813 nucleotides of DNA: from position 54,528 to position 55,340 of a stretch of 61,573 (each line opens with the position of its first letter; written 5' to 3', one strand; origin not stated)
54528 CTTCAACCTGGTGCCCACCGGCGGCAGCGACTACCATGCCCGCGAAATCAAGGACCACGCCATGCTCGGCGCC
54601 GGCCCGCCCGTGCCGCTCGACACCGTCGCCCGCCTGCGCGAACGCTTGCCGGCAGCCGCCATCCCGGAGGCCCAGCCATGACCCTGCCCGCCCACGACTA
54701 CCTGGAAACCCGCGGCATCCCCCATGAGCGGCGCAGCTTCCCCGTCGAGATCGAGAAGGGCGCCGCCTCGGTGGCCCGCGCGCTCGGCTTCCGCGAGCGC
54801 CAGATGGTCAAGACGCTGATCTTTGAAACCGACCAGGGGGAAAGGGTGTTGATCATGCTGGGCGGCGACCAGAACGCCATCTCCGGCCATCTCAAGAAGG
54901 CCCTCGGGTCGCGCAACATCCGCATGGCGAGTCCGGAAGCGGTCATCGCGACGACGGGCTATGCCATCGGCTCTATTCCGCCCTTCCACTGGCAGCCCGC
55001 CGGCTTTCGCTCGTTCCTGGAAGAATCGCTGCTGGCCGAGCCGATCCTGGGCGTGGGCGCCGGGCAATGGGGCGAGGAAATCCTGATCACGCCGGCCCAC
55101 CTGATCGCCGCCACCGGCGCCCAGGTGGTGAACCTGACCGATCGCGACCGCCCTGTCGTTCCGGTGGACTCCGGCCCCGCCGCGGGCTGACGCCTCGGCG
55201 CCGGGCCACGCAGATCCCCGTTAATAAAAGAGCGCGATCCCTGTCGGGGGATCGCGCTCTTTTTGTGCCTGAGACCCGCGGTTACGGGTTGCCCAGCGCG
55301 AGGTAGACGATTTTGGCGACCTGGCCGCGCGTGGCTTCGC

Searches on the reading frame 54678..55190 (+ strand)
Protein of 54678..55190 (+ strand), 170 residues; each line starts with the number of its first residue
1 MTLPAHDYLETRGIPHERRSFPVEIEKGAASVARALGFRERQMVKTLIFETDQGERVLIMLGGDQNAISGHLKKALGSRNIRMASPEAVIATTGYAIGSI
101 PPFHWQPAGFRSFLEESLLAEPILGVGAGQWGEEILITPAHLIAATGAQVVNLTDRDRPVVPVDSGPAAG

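Call 19: search_protein_families(library=pfam, proteins=[window:54678-55190:+], max_evalue=0.001)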
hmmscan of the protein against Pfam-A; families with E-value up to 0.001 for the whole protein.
window:54678-55190:+ (170 aa): 1 family
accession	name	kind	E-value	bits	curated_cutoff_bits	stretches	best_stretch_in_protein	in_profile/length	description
PF04073.20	tRNA_edit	-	9.4e-21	74.6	25.5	1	29-143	7-121/123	Aminoacyl-tRNA editing domain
